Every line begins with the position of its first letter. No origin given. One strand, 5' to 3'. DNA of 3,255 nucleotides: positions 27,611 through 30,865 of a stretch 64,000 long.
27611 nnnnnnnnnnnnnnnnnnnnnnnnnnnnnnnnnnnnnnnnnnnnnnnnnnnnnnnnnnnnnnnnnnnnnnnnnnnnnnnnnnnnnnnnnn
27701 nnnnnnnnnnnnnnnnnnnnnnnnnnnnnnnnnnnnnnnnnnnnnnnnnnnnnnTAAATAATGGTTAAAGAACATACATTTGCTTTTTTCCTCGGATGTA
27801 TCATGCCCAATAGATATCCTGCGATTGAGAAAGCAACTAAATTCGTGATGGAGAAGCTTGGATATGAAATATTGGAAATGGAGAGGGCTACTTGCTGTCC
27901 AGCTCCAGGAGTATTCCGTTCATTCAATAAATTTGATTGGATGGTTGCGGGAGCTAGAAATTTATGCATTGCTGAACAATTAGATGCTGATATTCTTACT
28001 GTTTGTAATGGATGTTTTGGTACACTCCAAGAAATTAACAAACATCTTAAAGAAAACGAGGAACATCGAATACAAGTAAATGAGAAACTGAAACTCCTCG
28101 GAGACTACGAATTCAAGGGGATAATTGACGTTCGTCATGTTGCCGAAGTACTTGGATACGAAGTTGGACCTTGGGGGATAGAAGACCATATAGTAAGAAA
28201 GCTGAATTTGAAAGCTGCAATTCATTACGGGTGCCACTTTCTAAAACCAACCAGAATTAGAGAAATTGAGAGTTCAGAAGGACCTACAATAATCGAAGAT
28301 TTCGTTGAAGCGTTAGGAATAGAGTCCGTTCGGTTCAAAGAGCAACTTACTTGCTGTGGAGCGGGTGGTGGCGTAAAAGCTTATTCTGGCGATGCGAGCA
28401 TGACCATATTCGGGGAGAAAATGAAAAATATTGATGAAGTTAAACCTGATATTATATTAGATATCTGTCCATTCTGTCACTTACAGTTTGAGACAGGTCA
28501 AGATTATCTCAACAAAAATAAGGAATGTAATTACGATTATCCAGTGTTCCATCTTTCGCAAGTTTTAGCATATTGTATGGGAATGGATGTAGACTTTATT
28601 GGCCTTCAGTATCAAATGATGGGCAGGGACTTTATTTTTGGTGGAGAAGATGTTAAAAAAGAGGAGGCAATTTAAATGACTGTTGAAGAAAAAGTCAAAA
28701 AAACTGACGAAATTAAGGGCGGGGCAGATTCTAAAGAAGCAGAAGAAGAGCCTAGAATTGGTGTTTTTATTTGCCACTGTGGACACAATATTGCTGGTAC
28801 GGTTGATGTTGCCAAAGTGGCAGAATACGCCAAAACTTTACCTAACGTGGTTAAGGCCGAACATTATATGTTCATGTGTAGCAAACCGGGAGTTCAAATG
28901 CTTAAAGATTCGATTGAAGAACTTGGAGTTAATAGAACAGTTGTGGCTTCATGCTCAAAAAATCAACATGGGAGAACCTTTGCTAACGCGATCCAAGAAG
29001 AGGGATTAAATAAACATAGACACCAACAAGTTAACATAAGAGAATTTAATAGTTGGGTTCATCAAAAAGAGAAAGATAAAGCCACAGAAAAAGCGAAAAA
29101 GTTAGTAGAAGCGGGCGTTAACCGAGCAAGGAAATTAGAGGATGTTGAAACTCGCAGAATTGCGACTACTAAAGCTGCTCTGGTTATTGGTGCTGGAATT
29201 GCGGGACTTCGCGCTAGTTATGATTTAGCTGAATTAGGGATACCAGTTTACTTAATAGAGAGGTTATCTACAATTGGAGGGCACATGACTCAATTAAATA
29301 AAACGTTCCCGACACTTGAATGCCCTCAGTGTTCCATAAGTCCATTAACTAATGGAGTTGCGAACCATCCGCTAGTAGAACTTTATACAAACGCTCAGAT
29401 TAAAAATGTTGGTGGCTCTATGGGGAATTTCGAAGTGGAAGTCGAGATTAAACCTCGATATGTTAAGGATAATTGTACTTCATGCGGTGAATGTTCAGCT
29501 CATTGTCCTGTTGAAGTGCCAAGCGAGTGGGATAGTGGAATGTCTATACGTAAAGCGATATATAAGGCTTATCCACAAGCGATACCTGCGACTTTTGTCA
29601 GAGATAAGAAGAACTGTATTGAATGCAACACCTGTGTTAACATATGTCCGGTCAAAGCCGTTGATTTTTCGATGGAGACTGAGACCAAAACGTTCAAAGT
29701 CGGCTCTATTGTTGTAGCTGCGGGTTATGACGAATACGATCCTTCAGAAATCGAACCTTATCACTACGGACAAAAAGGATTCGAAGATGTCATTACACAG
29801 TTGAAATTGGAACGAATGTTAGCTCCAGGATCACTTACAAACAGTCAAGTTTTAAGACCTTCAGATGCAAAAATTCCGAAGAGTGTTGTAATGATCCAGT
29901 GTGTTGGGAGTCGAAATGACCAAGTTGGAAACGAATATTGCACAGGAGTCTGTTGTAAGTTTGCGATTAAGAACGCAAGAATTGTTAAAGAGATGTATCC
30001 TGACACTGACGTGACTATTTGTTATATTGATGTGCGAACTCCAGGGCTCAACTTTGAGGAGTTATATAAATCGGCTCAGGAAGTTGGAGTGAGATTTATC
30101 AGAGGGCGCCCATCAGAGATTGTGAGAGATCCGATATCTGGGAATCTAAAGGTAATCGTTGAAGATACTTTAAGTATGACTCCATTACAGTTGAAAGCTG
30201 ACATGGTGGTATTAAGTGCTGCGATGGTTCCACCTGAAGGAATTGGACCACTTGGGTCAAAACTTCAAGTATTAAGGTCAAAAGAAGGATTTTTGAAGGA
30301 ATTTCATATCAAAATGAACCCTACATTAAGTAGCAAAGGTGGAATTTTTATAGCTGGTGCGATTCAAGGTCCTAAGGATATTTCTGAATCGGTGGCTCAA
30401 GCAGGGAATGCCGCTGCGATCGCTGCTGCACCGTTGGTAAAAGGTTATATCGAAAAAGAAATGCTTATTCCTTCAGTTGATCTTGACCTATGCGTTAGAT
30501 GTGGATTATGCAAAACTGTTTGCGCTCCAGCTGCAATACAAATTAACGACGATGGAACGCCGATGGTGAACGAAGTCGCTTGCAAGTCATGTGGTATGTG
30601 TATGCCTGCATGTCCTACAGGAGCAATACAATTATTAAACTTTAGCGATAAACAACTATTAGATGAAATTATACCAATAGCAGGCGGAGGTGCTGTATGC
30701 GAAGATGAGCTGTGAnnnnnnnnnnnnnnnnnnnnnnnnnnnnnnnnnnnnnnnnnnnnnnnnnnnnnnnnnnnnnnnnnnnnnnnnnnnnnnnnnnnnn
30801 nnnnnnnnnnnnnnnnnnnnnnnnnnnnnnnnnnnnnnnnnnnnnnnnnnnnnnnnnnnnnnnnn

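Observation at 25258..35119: Sulfur-relay (TusA, DsrE/F/H-like, DsrE2-like) genes fused into one supercluster with HdrCBA-MvhD-MvhG-like-FrhB::GltD and a second TusA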

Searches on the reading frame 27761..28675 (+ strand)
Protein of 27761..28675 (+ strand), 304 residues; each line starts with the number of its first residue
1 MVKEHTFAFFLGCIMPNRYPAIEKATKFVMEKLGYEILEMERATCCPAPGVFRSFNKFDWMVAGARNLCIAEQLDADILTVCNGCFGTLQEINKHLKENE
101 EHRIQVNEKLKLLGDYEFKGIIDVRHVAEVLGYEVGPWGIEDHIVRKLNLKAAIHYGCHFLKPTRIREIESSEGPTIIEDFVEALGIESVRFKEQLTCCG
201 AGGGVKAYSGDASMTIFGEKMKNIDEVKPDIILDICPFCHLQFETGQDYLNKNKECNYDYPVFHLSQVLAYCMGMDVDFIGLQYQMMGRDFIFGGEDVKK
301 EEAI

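Call 3: search_protein_families(library=pfam, proteins=[window:27761-28675:+], max_evalue=0.01)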
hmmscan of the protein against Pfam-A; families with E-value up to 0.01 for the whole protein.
window:27761-28675:+ (304 aa): 3 families
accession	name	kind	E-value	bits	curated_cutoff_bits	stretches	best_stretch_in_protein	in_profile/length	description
PF02754.22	CCG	-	4e-36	123.4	20.6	2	8-90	2-85/85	Cysteine-rich domain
PF06945.18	DUF1289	-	0.0047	17.2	27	0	80-111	13-44/47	Protein of unknown function (DUF1289)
PF13912.12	zf-C2H2_6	-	0.0084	16.5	25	0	80-98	5-23/27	C2H2-type zinc finger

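Call 6: search_protein_families(library=ncbifam, proteins=[window:27761-28675:+], max_evalue=0.001)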
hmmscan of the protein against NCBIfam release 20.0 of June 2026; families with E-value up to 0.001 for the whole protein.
window:27761-28675:+ (304 aa): 8 families
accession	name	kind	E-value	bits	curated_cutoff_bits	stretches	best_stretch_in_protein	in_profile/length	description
TIGR03288.1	CoB_CoM_SS_B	equivalog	1.8e-108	362.2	345.15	1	7-287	2-281/290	CoB--CoM heterodisulfide reductase subunit B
NF041780.1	hetero_SS_HdrB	equivalog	1.6e-44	152.5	450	1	7-283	6-292/304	ferredoxin:CoB-CoM heterodisulfide reductase subunit HdrB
NF042965.1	MFR_anch_SdhE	equivalog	7.7e-40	137.2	500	1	6-287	2-276/282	8-methylmenaquinol:fumarate reductase membrane anchor subunit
NF004898.0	PRK06259.1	equivalog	1.1e-24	86.9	385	1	4-269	261-484/488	fumarate reductase (CoM/CoB) subunit TfrB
NF045670.1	quin_L_LdhH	equivalog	9e-21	73.8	800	1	4-252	466-694/706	L-lactate dehydrogenase (quinone) large subunit LdhH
NF008369.0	PRK11168.1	equivalog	2.6e-11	43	278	1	5-248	167-385/401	anaerobic glycerol-3-phosphate dehydrogenase subunit C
NF008434.0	PRK11274.1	equivalog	5.8e-11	41.9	333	1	10-242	173-389/409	glycolate oxidase subunit GlcF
TIGR03379.1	glycerol3P_GlpC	equivalog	2.3e-07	29.9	279.9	1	6-247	163-381/397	anaerobic glycerol-3-phosphate dehydrogenase subunit GlpC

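Call 29: search_solved_structures(query=window:27761-28675:+, max_evalue=0.001)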
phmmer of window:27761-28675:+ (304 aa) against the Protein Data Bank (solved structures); distinct sequences matched with E-value up to 0.001: 5.
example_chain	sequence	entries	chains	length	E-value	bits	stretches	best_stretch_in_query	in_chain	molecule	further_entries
9sfi_C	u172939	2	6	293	2.2e-89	303.2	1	7-285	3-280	H(2)/formate:CoB-CoM heterodisulfide,ferredoxin reductase subunit B2 | Heterodisulfide reductase subunit B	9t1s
5odc_B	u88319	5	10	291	5.2e-89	301.9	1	7-287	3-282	Heterodisulfide reductase, subunit B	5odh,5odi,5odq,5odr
8rvv_B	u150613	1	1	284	2.9e-88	299.5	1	7-278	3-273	H(2):CoB-CoM heterodisulfide,ferredoxin reductase subunit B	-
8rvu_b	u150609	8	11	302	5.6e-88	298.5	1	7-278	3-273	H(2):CoB-CoM heterodisulfide,ferredoxin reductase subunit B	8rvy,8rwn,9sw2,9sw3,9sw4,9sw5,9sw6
7bkb_B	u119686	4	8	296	1.8e-70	241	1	5-282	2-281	CoB--CoM heterodisulfide reductase subunit B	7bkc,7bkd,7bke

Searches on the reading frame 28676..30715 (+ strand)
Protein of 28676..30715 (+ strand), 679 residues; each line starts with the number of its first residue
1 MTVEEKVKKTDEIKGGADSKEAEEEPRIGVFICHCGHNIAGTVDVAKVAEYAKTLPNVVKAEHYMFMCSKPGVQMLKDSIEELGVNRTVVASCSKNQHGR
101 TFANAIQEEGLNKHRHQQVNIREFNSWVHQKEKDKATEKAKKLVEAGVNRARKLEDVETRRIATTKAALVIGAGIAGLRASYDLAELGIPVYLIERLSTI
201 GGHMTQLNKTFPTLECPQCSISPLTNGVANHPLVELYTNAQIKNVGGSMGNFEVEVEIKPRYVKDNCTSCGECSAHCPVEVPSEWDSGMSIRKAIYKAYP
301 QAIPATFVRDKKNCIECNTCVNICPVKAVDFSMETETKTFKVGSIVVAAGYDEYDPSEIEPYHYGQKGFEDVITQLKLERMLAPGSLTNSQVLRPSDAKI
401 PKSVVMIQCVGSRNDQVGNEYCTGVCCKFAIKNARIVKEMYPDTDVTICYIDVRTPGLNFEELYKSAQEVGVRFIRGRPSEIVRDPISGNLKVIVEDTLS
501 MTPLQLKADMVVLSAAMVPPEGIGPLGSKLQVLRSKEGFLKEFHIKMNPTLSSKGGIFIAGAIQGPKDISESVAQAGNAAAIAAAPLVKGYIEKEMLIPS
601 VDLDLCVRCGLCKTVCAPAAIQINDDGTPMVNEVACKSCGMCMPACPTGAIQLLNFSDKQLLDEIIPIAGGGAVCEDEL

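Call 3: search_protein_families(library=pfam, proteins=[window:28676-30715:+], max_evalue=0.01)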
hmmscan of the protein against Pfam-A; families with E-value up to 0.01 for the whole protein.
window:28676-30715:+ (679 aa): 20 families
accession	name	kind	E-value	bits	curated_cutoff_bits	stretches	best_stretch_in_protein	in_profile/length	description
PF00037.32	Fer4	-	1.7e-18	66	21.1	4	631-652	3-24/24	4Fe-4S binding domain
PF12837.12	Fer4_6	-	3.5e-16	58.7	25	4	598-621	1-24/24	4Fe-4S binding domain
PF12838.12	Fer4_7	-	5.7e-15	55.9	27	3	606-650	2-52/52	4Fe-4S dicluster domain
PF14697.11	Fer4_21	-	5.1e-12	46.2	35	2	601-653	3-59/59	4Fe-4S dicluster domain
PF13187.11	Fer4_9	-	6.1e-12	45.8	27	2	266-328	1-51/52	4Fe-4S dicluster domain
PF13237.11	Fer4_10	-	8e-11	42.1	25.5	3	260-325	2-53/53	4Fe-4S dicluster domain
PF12797.12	Fer4_2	-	2.4e-10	40.1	24.5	2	308-326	4-22/22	4Fe-4S binding domain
PF25160.1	LdpA_Fe-S-bd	-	7.7e-09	35.6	27.6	1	612-653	9-45/49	LdpA Fe-S cluster-binding domain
PF13484.11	Fer4_16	-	6.7e-07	30.4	30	2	266-326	1-65/66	4Fe-4S double cluster binding domain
PF01134.28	GIDA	-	7.1e-07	29.1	22.1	1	169-233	3-52/391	Glucose inhibited division protein A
PF13450.12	NAD_binding_8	-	2.8e-06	28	21.9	1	170-206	1-37/68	NAD(P)-binding Rossmann-like domain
PF13534.11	Fer4_17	-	2.9e-06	28.2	22.2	0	261-281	40-60/61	4Fe-4S dicluster domain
PF13183.11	Fer4_8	-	4.8e-06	27.4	27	1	265-327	3-67/68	4Fe-4S dicluster domain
PF07992.20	Pyr_redox_2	-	1.5e-05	25.1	26.1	1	169-212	4-47/291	Pyridine nucleotide-disulphide oxidoreductase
PF12831.13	FAD_oxidored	-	6.3e-05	22.9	27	1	169-207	3-42/416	FAD dependent oxidoreductase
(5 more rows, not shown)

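Call 6: search_protein_families(library=ncbifam, proteins=[window:28676-30715:+], max_evalue=0.001)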
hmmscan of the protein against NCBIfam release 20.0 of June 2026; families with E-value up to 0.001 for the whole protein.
window:28676-30715:+ (679 aa): 84 families (the best 25 are shown)
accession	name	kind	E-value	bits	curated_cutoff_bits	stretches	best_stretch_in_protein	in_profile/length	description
NF040770.1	hetero_SS_HdrA2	exception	8.4e-223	741.8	1100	1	27-665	1-637/777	CoB-CoM heterodisulfide reductase HdrA2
NF041778.1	hetero_SS_HdrA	equivalog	1.3e-187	625.1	1400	1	27-669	7-651/771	ferredoxin:CoB-CoM heterodisulfide reductase subunit HdrA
NF041891.1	hdrA_Methbact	equivalog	7.2e-176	586.6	1300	1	27-665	2-632/762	ferredoxin:CoB-CoM heterodisulfide reductase subunit HdrA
NF038196.1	ferrodoxin_EFR1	subfamily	1.9e-17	64.1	75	2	600-655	181-233/242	EFR1 family ferrodoxin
NF007203.0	PRK09624.1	equivalog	1.1e-15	57.7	171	1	567-654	15-101/105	pyuvate ferredoxin oxidoreductase subunit delta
NF058577.1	FdxA_fam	equivalog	2.4e-15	56.4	65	2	604-650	7-52/52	4Fe-4S ferredoxin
NF042909.1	FMH_DH_FwdF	exception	2.9e-15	56.2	375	2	601-658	222-281/336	tungsten-dependent formylmethanofuran dehydrogenase subunit FwdF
NF040684.1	PorD_Arch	equivalog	2.4e-13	50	120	1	598-653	26-81/85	pyruvate synthase subunit PorD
NF040864.1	HgcB_ferredoxin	equivalog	3.5e-12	46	99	2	601-652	11-62/93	mercury methylation ferredoxin HgcB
NF006183.0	PRK08318.1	equivalog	5.9e-12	45.1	335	2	596-659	334-403/422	NAD-dependent dihydropyrimidine dehydrogenase subunit PreA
TIGR02179.1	PorD_KorD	subfamily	2.2e-11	43.7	60.05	1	597-654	18-75/78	2-oxoacid:acceptor oxidoreductase, delta subunit, pyruvate/2-ketoisovalerate family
NF007202.0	PRK09623.1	equivalog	3.5e-11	43.3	166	1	571-653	18-100/105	3-methyl-2-oxobutanoate dehydrogenase subunit delta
TIGR03294.1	FrhG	equivalog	3.2e-10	40.1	245.5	1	597-648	167-217/228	coenzyme F420 hydrogenase subunit gamma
NF045874.1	Vhu_polyferre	exception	1.7e-09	36.9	600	1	574-653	166-245/381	F420-non-reducing hydrogenase associated-polyferredoxin VhuB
NF004536.0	PRK05888.1-1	equivalog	3.1e-09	36.4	212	1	264-346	57-131/180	NADH-quinone oxidoreductase subunit NuoI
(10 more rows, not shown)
